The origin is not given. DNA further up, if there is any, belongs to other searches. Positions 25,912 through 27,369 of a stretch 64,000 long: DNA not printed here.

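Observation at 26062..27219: Orphan zinc-ribbon protein anchored by a C-terminal membrane hairpin: candidate effector of an undescribed system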

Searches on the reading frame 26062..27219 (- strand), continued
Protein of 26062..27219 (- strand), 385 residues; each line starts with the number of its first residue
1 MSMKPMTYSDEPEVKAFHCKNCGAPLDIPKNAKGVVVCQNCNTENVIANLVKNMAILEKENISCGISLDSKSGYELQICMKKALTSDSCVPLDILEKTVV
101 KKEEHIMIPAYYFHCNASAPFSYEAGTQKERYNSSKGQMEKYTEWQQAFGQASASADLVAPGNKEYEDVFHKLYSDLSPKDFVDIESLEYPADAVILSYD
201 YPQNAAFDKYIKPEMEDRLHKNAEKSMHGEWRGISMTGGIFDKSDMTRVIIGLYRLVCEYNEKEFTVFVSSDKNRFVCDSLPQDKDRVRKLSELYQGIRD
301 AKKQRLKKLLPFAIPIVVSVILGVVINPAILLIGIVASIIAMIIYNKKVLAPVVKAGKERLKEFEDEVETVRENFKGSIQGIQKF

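Call 35: search_protein_families(library=pfam, proteins=[L009:3916-6585:+, L009:6582-7166:+, L009:7304-7600:+, L009:7609-8781:+, L009:8793-9473:+, L017:9579-12107:+, L008:4267-5010:+, L006:7657-7875:-, L010:7649-7882:-, L013:4511-4735:-], max_evalue=0.01)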
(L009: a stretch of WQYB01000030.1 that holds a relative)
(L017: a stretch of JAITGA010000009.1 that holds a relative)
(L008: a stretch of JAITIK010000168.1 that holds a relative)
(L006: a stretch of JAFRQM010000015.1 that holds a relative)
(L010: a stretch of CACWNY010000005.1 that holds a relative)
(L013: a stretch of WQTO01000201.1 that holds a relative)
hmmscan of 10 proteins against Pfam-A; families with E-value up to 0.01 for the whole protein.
L009:3916-6585:+ (889 aa): 10 families
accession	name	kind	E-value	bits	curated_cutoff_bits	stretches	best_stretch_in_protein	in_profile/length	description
PF01935.23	DUF87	-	1.1e-10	42.4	23.2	1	385-613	1-217/220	Helicase HerA, central domain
PF04665.18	Pox_A32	-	0.00013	22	22.8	1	409-453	15-59/242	Poxvirus A32 protein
PF01580.24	FtsK_SpoIIIE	-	0.00017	21.6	24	1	395-449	27-84/221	FtsK/SpoIIIE family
PF07088.17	GvpD_P-loop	-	0.00046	20.6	24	1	405-439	8-42/189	GvpD gas vesicle protein, P-loop domain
PF04851.21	ResIII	-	0.001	19.5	22.5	1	404-447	20-64/164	Type III restriction enzyme, res subunit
PF10412.15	TrwB_AAD_bind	-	0.0014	18.1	20.5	0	399-431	7-39/387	Type IV secretion-system coupling protein DNA-binding domain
PF13401.12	AAA_22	-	0.0039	17.9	27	0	408-456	6-54/130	AAA domain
PF20720.3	nSTAND3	-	0.0039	17.4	27.2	0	408-436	18-46/155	Novel STAND NTPase 3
PF13238.12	AAA_18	-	0.0058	17.5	29.4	0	411-430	2-21/128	AAA domain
PF19975.5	DO-GTPase1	-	0.0088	15.8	27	0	411-438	1-27/271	Double-GTPase 1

L009:6582-7166:+ (194 aa): 4 families
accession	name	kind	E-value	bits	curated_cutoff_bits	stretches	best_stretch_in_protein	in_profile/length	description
PF20573.4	DUF6782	-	3.6e-06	26.8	27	1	127-190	51-111/241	Putative metallopeptidase family (DUF6782)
PF10263.15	SprT-like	-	0.0002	21.6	25.6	1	134-182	22-74/108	SprT-like family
PF04298.18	Zn_peptidase_2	-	0.0063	16.5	27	1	148-189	65-107/218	Putative neutral zinc metallopeptidase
PF09768.15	Peptidase_M76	-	0.0068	16.6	25.2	0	119-184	20-83/170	Peptidase M76 family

L009:7304-7600:+ (98 aa): 0 families

L009:7609-8781:+ (390 aa): 3 families
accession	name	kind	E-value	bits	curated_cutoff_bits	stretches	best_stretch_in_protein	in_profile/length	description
PF13421.11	Band_7_1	-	1.2e-33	117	24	1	40-240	9-201/211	SPFH domain-Band 7 family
PF01145.31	Band_7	-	8e-06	26.5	23.6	1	49-252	2-162/176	SPFH domain / Band 7 family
PF09851.14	SHOCT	-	1.7e-05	24.9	27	1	361-387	2-28/28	Short C-terminal domain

L009:8793-9473:+ (226 aa): 0 families

L017:9579-12107:+ (842 aa): 8 families
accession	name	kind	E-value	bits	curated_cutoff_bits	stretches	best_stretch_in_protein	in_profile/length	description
PF01935.23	DUF87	-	5.4e-11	43.4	23.2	1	340-567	2-217/220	Helicase HerA, central domain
PF01580.24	FtsK_SpoIIIE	-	0.00053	19.9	24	1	341-383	20-61/221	FtsK/SpoIIIE family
PF07088.17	GvpD_P-loop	-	0.0015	18.9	24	1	359-391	8-40/189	GvpD gas vesicle protein, P-loop domain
PF04665.18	Pox_A32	-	0.0027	17.7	22.8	1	360-407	12-59/242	Poxvirus A32 protein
PF04851.21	ResIII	-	0.0029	18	22.5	1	358-401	20-64/164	Type III restriction enzyme, res subunit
PF10412.15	TrwB_AAD_bind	-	0.0031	16.9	20.5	0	353-385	7-39/387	Type IV secretion-system coupling protein DNA-binding domain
PF05872.18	HerA_C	-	0.0075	15.4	22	0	585-663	258-328/502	Helicase HerA-like C-terminal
PF13401.12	AAA_22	-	0.0093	16.7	27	0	362-410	6-54/130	AAA domain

L008:4267-5010:+ (247 aa): 3 families
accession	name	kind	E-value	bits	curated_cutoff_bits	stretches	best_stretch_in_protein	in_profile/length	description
PF20573.4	DUF6782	-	1.9e-07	31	27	1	132-198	50-113/241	Putative metallopeptidase family (DUF6782)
PF10263.15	SprT-like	-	0.0002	21.6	25.6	1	143-193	25-79/108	SprT-like family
PF19527.4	DUF6055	-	0.0085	15.5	27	0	145-210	100-156/417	Family of unknown function (DUF6055)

L006:7657-7875:- (72 aa): 4 families
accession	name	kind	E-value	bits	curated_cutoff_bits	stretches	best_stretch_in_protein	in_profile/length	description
PF01381.28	HTH_3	-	1.9e-10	41.1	23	1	9-61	3-55/55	Helix-turn-helix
PF13560.12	HTH_31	-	1.3e-05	25.9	27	1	10-57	9-57/64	Helix-turn-helix domain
PF12844.13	HTH_19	-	5.1e-05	23.5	30.2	1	11-62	8-59/64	Helix-turn-helix domain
PF13443.12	HTH_26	-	0.0096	16.6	22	0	11-67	6-63/63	Cro/C1-type HTH DNA-binding domain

L010:7649-7882:- (77 aa): 0 families

L013:4511-4735:- (74 aa): 0 families

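Call 36: search_protein_families(library=padloc, proteins=[L009:3916-6585:+, L009:6582-7166:+, L009:7304-7600:+, L009:7609-8781:+, L009:8793-9473:+, L017:9579-12107:+, L008:4267-5010:+, L009:2397-3827:+, L017:7797-9374:+, L010:7998-9167:+], max_evalue=0.01)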
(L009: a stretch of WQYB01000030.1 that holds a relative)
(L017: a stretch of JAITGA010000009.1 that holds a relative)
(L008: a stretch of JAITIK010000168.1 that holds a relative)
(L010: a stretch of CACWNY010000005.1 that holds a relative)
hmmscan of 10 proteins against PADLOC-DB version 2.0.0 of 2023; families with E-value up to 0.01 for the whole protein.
L009:3916-6585:+ (889 aa): 10 families
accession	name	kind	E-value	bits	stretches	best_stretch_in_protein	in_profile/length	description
PDLC04140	mad8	-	3.9e-16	57.5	1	407-757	27-306/314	mads_8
PDLC04105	HerA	-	9.5e-14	48.8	2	633-737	421-522/576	-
PDLC04100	HerA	-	9.4e-11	39.1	1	630-750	439-555/580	-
PDLC01055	HerA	-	3.5e-10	37.3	2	393-451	143-201/532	Type III coevolved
PDLC02185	HerA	-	3.5e-10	37.2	1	614-749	429-560/585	-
PDLC04103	HerA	-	6.6e-08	29.3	1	633-749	443-555/579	-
PDLC04098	HerA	-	4.3e-07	26.9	1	627-714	523-609/686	-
PDLC04106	HerA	-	8.9e-06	22.5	1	633-720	513-597/667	-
PDLC04104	HerA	-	2e-05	21.5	1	633-737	222-323/379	-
PDLC00104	GajB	-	0.0034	14.2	0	407-425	15-33/574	UrvD helicase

L009:6582-7166:+ (194 aa): 0 families

L009:7304-7600:+ (98 aa): 0 families

L009:7609-8781:+ (390 aa): 0 families

L009:8793-9473:+ (226 aa): 0 families

L017:9579-12107:+ (842 aa): 12 families
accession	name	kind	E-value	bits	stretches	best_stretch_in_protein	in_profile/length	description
PDLC04140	mad8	-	9.2e-21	72.6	1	361-710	27-305/314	mads_8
PDLC04105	HerA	-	2.6e-14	50.7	2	587-692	421-523/576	-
PDLC01055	HerA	-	6.2e-12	43.1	2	312-405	110-201/532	Type III coevolved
PDLC04100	HerA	-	1.2e-11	42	1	581-704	436-555/580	-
PDLC02185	HerA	-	3.3e-11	40.6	1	567-704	428-561/585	-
PDLC04103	HerA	-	7.9e-09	32.4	1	588-702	444-554/579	-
PDLC04106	HerA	-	3e-07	27.4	1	587-692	513-616/667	-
PDLC04098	HerA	-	3.9e-07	27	1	580-667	522-608/686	-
PDLC04104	HerA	-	1.6e-05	21.9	1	587-669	222-300/379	-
PDLC02684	DndH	-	1.6e-05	20.6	1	361-643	1367-1642/1715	DndH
PDLC02685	DndH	-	7.7e-05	18.5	1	362-638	1335-1600/1678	DndH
PDLC04097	HerA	-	0.00072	16.3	1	543-691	432-579/618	-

L008:4267-5010:+ (247 aa): 0 families

L009:2397-3827:+ (476 aa): 0 families

L017:7797-9374:+ (525 aa): 1 family
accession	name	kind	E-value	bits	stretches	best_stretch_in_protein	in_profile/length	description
PDLC02377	pAgo_I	-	0.0075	13.1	0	176-209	337-370/457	Class I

L010:7998-9167:+ (389 aa): 0 families

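Call 37: predict_structure(alignment_id=A1)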
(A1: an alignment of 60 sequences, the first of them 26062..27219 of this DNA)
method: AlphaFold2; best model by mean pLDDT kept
length: 385 residues; sequences in the alignment: 60
mean_pLDDT: 92.1   pTM: 0.83
mean pLDDT of the five models: 92.1, 91.5, 91.1, 91.0, 90.1
residues with pLDDT >= 90: 303; 70-90: 65; 50-70: 7; < 50: 10
segments of 3 or more residues with pLDDT < 50: 1-3, 7-13
pLDDT, mean of each block of 10 residues (from residue 1): 45 68 89 87 89 85 89 88 98 98 96 98 98 97 98 97 98 95 91 92 97 97 97 96 94 97 97 96 98 98 93 89 88 90 92 97 98 96 82
secondary structure, 60 per line:
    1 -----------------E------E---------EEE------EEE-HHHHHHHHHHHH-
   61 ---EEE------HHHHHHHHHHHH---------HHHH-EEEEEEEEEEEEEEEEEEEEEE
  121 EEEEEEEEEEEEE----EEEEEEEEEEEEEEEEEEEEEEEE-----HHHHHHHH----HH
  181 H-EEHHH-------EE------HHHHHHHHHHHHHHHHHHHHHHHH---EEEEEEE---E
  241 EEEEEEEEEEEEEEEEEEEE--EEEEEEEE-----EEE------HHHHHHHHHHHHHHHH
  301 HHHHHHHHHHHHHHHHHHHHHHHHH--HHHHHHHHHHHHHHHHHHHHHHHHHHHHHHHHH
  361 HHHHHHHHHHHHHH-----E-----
elements in order: E35-37 E44-46 H48-59 E64-66 H73-84 H94-97 E99-133 E138-161 H167-174 H203-226 E230-236 E240-260 E263-270 E276-278 H285-325 H328-374

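Call 46: fold_search(model_id=the predicted structure, library=pdb)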
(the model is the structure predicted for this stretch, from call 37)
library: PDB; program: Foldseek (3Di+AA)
matches with E <= 10: 376; with E <= 0.001: 0
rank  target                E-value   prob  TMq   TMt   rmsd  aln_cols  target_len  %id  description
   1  3h4y                  6.2e-02  0.20  0.12  0.25  17.2       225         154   10  Crystal structure of putative chemotaxis protein (YP_009526.1) from DESULFOVIBRIO VULGARIS HILDENBOROUGH at 1.55 A resol (released 2009-05-05)
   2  5ec5_M                8.2e-02  0.09  0.08  0.10  18.6       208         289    5  Crystal structure of lysenin pore (released 2016-05-18)
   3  8c27_A                2.4e-01  0.02  0.04  0.09  19.3       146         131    8  Domain 3 of Group B Streptococcus pilus protein as scaffold for the display of foreign epitopes (released 2024-01-10)
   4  8c27_B                2.6e-01  0.08  0.05  0.13  18.4        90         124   12  Domain 3 of Group B Streptococcus pilus protein as scaffold for the display of foreign epitopes (released 2024-01-10)
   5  7ah9_5J               2.7e-01  0.03  0.08  0.07  18.1       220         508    5  Substrate-engaged type 3 secretion system needle complex from Salmonella enterica typhimurium - SpaR state 1 (released 2021-03-17)
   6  7ah9_5G               3.1e-01  0.03  0.10  0.08  16.7       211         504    6  Substrate-engaged type 3 secretion system needle complex from Salmonella enterica typhimurium - SpaR state 1 (released 2021-03-17)
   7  4dvz                  3.3e-01  0.09  0.13  0.11  26.1       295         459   12  Crystal structure of the Helicobacter pylori CagA oncoprotein (released 2012-07-25)
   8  8cs9_X                3.4e-01  0.01  0.07  0.04  31.5       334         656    6  Composite reconstruction of Class 1 of the erythrocyte ankyrin-1 complex (released 2022-07-20)
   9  7ah9_5K               3.6e-01  0.02  0.07  0.06  17.8       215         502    5  Substrate-engaged type 3 secretion system needle complex from Salmonella enterica typhimurium - SpaR state 1 (released 2021-03-17)
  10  9eb9_A                3.9e-01  0.03  0.09  0.08  19.8       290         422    7  Human TRPML1 bound to Sybody94 (released 2026-01-21)
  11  6pay_D                4.1e-01  0.02  0.08  0.07  27.9       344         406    9  Structure of HsICDH1:Mg(II):ICT:NADPH(50%) complex reveals structural basis for observation of half-sites reactivity (released 2019-09-18)
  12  8vha_D                4.6e-01  0.03  0.10  0.09  26.0       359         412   11  Crystal Structure of Human IDH1 R132Q in complex with NADPH and Alpha-Ketoglutarate (released 2024-04-24)
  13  9fml_A                4.9e-01  0.03  0.09  0.08  22.6       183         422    7  Aerolysin heptamer in membrane inserted form reconstituted in amphipoles. (released 2025-02-12)
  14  2zai_C                5.1e-01  0.02  0.07  0.06  18.2       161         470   10  Crystal structure of the soluble domain of STT3 from P. furiosus (released 2007-12-11)
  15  7t4d_A                5.5e-01  0.02  0.08  0.10  24.4       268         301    5  Pore structure of pore-forming toxin Epx4 (released 2022-03-16)
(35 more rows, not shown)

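Call 55: find_encoding_contigs(protein=P0155, flank=6000, max_places=4)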
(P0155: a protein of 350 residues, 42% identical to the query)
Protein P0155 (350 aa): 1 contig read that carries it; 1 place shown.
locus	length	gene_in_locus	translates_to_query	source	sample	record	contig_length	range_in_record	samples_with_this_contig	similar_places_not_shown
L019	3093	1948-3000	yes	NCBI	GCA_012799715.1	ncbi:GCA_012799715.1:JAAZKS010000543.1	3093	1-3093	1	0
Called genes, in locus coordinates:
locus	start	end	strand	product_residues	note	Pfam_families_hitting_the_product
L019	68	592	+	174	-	PF22043:DUF6935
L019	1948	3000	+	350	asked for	-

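Call 56: find_encoding_contigs(protein=P0159, flank=6000, max_places=4)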
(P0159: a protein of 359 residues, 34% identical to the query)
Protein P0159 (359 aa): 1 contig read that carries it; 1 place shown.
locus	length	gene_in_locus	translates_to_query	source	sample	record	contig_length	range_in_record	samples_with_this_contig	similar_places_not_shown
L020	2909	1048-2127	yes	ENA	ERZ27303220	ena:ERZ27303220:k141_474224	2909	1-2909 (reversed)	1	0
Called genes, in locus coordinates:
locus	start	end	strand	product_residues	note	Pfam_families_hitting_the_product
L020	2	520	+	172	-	?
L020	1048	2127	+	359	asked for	PF08271:Zn_Ribbon_TF (faint)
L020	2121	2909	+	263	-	?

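Call 58: find_related_loci(query=A2, collection=metagenome_contigs, flank=8000)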
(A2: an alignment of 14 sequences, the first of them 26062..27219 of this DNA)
Query A2 (385 aa) in metagenome_contigs; peptide patterns used: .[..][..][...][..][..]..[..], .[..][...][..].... (x = any residue, [..] = any of these).
600 stretches matched a pattern (row limit reached: there are more); 33 encode a relative of the query (tblastn E <= 1e-3); 33 distinct loci.
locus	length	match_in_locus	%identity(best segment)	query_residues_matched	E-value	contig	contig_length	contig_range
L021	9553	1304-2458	99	1-385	0e+0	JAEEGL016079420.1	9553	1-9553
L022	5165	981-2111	33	14-380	6e-71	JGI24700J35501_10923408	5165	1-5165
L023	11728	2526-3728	36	14-383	2e-66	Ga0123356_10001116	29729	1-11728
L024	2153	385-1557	35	5-382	1e-66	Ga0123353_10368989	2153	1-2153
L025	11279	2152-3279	31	6-383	4e-62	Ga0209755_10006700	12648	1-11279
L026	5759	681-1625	37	14-325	2e-61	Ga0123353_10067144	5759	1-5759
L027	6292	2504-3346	39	15-287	1e-61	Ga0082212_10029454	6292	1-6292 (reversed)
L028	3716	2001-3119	32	14-382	2e-59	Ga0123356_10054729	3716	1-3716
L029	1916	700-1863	31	14-383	7e-61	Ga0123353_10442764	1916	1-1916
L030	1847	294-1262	35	14-338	2e-60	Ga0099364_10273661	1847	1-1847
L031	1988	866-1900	34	15-354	1e-59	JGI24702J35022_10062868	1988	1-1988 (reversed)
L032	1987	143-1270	32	15-360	6e-57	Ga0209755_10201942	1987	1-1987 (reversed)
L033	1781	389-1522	33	14-366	5e-57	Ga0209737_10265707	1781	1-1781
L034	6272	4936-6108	32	14-382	6e-55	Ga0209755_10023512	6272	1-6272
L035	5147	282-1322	34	15-345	2e-54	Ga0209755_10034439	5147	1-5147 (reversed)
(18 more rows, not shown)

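Call 64: search_protein_families(library=ncbifam, proteins=[L009:3916-6585:+, L009:6582-7166:+, L009:7304-7600:+, L009:7609-8781:+, L009:8793-9473:+, L025:3599-4009:+, L035:1643-1915:+, L018:9311-9895:+, P0155, P0154], max_evalue=0.01)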
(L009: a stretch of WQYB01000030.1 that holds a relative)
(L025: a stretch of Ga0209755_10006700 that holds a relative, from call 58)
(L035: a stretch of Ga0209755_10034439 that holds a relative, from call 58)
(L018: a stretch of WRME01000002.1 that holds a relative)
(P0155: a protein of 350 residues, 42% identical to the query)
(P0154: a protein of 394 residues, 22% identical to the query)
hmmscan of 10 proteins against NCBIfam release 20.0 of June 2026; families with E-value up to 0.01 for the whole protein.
L009:3916-6585:+ (889 aa): 8 families
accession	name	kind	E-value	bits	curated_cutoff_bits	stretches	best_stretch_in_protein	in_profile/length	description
NF053655.1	CedD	equivalog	7.7e-22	77.6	600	2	575-748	364-523/527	DNA-translocating ATPase CedD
NF040937.1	HerA_Thermprot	equivalog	3.5e-11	42.2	800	1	592-748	310-459/487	DNA double-strand break repair helicase HerA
NF033849.1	ser_rich_anae_1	subfamily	5.2e-11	40.7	650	1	405-713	757-1099/1163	serine-rich protein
NF042943.1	HerA_antiphage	equivalog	5e-10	38.6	800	1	614-750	417-549/566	anti-phage-associated helicase HerA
NF040819.1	helicase_HerA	equivalog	6e-07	28.3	970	1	633-755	405-519/561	DNA double-strand break repair helicase HerA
NF041017.1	DNA_import_CedB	equivalog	9.5e-07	27.8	700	1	407-684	275-515/590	DNA import protein CedB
NF041447.1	TrbC_conju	equivalog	0.0069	14.9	800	0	383-422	105-144/685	F-type conjugative transfer protein TrbC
TIGR03922.1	T7SS_EccA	equivalog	0.0099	14.5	466.65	0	399-424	304-329/557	type VII secretion AAA-ATPase EccA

L009:6582-7166:+ (194 aa): 1 family
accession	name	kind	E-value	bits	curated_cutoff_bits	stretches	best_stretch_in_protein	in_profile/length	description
NF038145.1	Hvo_1808_fam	equivalog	0.002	17.4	200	1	137-187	101-151/432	Hvo_1808 family surface protein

L009:7304-7600:+ (98 aa): 0 families

L009:7609-8781:+ (390 aa): 0 families

L009:8793-9473:+ (226 aa): 1 family
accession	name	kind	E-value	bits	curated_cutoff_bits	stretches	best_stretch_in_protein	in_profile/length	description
TIGR03025.1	EPS_sugtrans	subfamily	0.0059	15.9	295.55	1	11-205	2-193/445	exopolysaccharide biosynthesis polyprenyl glycosylphosphotransferase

L025:3599-4009:+ (136 aa): 0 families

L035:1643-1915:+ (90 aa): 0 families

L018:9311-9895:+ (194 aa): 8 families
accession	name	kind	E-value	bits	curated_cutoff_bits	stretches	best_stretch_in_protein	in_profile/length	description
TIGR02795.1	tol_pal_ybgF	equivalog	3.8e-08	34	90.1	1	21-86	39-103/119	tol-pal system protein YbgF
TIGR02552.1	LcrH_SycD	equivalog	2.8e-05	23.8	104.8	0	138-185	89-135/136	SycD/LcrH family type III secretion system chaperone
NF047558.1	TPR_END_plus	domain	0.00019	21.3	32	0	23-47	1-25/56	TPR end-of-group domain-containing protein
TIGR03302.1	OM_YfiO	subfamily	0.0025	17.3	81.4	0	22-79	34-90/239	outer membrane protein assembly factor BamD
TIGR02917.1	PEP_TPR_lipo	equivalog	0.0043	15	312.2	1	10-180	352-510/899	XrtA/PEP-CTERM system TPR-repeat protein PrsT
NF047507.1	TPR_BatC_Lepto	exception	0.0044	16.5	175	0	28-82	65-119/214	TPR repeat-containing protein BatC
NF040959.1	MamA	equivalog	0.0045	16.4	200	0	10-54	60-104/204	magnetosome protein MamA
TIGR03504.1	FimV_Cterm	subfamily_domain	0.0073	16.3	30.65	0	30-46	8-24/44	FimV/HubP family polar landmark protein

P0155 (350 aa): 2 families
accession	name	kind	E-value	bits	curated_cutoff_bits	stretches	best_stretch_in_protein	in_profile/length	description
NF001608.0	PRK00398.1-6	equivalog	5.1e-05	23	84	0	64-96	2-34/46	DNA-directed RNA polymerase subunit P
NF001606.0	PRK00398.1-3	equivalog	0.0013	18.5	72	0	5-29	2-25/44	DNA-directed RNA polymerase subunit P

P0154 (394 aa): 5 families
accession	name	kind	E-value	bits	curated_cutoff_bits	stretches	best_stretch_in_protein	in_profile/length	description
NF001607.0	PRK00398.1-4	equivalog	7e-05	22.5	89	1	68-98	9-40/53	DNA-directed RNA polymerase subunit P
NF001605.0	PRK00398.1-2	equivalog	0.00043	20.1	63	0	69-97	2-29/43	DNA-directed RNA polymerase subunit P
NF001645.0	PRK00420.1-2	equivalog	0.0013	18.7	162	0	12-66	25-79/106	hypothetical protein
NF001608.0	PRK00398.1-6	equivalog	0.0014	18.4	84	0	69-102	4-37/46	DNA-directed RNA polymerase subunit P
NF033497.1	rubre_like_arch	subfamily_domain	0.0039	16.9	32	0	69-95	1-25/34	rubrerythrin-like domain-containing protein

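Call 83: search_dna_similar(query=window:26062-27219:-, collection=phages, mode=protein, max_evalue=0.001, max_rows=15)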
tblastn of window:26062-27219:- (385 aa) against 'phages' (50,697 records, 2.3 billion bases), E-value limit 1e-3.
No match.

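Call 84: search_dna_similar(query=window:26062-27219:-, collection=plasmids, mode=protein, max_evalue=0.001, max_rows=15)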
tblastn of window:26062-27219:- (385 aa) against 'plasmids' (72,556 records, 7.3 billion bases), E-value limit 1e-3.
No match.
